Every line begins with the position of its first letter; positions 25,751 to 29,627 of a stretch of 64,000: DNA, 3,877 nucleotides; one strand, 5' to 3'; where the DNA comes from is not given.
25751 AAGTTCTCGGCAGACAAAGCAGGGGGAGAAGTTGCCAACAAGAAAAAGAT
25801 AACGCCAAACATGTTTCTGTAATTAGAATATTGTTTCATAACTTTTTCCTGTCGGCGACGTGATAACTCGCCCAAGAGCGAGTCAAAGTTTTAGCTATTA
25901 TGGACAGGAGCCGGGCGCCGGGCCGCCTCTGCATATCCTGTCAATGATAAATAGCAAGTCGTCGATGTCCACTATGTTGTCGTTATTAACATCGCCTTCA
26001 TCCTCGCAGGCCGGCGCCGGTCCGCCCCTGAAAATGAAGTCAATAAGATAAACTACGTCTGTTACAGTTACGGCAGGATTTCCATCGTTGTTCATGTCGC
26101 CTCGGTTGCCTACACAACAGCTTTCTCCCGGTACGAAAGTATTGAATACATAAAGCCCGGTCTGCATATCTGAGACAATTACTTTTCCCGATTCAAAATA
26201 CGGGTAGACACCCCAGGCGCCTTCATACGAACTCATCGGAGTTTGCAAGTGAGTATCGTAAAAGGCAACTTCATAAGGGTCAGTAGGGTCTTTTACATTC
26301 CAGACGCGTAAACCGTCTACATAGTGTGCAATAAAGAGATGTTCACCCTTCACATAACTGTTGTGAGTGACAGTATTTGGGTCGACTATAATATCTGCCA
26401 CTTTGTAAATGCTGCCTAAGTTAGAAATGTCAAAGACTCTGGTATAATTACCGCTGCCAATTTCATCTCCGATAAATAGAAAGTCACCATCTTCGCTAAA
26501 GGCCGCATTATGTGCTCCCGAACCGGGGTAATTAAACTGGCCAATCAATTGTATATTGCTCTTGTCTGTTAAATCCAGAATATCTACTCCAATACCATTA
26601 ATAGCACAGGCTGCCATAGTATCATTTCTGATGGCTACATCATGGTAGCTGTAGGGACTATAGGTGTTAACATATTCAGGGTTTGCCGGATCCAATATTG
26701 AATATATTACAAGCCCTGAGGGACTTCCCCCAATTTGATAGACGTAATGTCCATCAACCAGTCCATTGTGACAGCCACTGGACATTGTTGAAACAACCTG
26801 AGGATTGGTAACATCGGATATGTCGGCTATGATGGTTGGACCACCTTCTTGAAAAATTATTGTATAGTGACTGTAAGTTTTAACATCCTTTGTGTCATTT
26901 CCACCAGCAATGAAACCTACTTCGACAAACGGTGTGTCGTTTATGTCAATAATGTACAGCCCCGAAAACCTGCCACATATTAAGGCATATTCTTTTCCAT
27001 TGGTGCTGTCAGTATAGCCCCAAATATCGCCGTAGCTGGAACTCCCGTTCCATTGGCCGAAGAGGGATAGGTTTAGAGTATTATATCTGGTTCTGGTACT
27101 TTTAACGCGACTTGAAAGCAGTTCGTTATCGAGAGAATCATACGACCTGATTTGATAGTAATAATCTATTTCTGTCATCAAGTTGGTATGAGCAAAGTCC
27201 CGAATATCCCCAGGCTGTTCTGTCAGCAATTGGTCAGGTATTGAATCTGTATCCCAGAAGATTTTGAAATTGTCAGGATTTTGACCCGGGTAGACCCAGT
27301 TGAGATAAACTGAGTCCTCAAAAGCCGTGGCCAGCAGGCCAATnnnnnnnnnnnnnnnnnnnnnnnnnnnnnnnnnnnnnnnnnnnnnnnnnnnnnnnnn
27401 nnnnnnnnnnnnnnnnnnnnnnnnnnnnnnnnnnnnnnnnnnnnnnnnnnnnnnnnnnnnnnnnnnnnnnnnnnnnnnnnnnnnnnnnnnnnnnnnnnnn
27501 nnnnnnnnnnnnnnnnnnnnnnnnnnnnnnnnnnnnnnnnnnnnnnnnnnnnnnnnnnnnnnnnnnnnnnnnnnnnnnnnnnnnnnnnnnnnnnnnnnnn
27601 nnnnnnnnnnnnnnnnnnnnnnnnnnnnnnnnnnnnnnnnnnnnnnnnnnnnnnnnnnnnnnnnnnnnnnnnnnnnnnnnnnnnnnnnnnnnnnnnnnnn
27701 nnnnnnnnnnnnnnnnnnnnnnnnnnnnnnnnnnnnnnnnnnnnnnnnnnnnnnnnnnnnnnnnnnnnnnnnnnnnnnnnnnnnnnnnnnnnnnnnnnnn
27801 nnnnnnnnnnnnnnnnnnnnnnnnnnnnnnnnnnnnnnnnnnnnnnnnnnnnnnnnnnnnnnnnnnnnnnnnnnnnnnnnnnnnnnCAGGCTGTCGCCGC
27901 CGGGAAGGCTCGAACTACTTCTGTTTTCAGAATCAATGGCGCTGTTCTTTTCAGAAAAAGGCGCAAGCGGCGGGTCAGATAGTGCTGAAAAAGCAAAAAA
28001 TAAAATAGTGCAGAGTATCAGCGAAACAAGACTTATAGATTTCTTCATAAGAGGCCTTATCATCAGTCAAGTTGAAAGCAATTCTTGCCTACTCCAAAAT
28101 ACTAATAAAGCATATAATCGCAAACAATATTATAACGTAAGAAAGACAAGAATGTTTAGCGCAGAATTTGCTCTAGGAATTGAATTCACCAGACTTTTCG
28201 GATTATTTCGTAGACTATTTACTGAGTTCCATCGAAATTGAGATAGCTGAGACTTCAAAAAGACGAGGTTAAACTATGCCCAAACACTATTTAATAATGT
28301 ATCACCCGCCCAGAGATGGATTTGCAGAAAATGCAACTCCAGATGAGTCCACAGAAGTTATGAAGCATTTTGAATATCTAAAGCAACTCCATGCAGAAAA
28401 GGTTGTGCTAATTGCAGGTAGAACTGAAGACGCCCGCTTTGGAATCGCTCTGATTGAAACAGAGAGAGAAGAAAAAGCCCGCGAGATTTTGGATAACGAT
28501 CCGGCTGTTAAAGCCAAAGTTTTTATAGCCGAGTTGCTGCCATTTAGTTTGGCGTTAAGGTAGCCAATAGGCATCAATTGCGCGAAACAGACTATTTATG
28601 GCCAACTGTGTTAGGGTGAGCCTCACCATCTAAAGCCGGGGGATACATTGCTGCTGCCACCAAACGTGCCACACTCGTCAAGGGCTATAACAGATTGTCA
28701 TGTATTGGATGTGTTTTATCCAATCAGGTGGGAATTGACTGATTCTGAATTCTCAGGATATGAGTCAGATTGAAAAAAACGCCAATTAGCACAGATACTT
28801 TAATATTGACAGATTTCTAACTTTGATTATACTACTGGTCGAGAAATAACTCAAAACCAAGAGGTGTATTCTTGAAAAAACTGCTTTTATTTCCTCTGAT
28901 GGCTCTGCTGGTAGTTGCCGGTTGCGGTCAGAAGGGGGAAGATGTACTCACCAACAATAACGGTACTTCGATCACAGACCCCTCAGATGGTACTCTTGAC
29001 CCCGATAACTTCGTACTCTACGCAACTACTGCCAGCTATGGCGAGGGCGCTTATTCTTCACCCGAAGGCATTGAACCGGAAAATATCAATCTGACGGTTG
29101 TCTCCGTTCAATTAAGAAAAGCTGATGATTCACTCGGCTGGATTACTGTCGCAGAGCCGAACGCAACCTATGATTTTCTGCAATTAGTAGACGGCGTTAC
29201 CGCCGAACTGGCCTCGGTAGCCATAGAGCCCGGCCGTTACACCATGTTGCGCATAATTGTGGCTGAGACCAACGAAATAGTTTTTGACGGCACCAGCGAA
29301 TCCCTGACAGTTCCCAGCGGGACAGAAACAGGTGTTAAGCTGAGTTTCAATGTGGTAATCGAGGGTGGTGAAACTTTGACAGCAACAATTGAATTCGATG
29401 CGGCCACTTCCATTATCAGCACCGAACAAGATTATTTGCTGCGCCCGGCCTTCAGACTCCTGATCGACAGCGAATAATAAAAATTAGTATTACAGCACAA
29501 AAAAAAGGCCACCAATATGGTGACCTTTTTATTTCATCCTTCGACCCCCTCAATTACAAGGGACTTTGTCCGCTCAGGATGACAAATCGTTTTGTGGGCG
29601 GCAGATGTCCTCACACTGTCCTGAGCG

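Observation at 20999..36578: Strictly C-terminal, largely Cys-framed tandem dockerin-like module shared by six different secreted proteins: a candidate surface-assembly or sorting system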

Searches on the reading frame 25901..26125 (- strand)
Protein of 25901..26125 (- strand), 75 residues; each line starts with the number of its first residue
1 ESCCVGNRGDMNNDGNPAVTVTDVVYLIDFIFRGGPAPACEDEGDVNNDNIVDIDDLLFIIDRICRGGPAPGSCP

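Call 56: search_protein_families(library=pfam, proteins=[window:25901-26125:-], max_evalue=10)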
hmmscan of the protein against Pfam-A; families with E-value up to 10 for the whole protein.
seq(75 aa): 2 families
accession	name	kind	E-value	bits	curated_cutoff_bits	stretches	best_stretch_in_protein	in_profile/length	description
PF00404.24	Dockerin_1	-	0.00012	22.6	22.9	2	9-64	2-56/57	Dockerin type I domain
PF18762.7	Kinase-PolyVal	-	1.6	9.1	27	1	45-66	136-157/160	Serine/Threonine/Tyrosine Kinase found in polyvalent proteins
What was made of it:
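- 25901..26119 (-): Module C (aa 649-721), Cys-framed but with divergent helices. Dockerin_1 22.6 bits against a gathering threshold (GA) of 22.9 (call 56).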

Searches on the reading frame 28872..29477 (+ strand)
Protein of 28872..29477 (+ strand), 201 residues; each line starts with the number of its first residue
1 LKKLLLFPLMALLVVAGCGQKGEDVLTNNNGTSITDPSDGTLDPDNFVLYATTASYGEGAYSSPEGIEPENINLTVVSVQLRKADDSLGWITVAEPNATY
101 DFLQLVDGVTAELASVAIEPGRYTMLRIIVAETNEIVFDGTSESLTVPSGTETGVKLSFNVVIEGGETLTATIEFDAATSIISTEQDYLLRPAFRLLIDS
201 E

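Call 13: search_protein_families(library=pfam, proteins=[window:28872-29477:+], max_evalue=0.01)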
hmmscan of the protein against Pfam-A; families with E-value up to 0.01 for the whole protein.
window:28872-29477:+ (201 aa): 2 families
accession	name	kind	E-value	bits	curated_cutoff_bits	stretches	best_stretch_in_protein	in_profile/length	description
PF14321.11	DUF4382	-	7.8e-21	75.2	25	1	70-192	17-136/136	Domain of unknown function (DUF4382)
PF13627.12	LptM_cons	-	0.0013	19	27.3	1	9-22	5-18/23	LPS-assembly lipoprotein LptM, conserved region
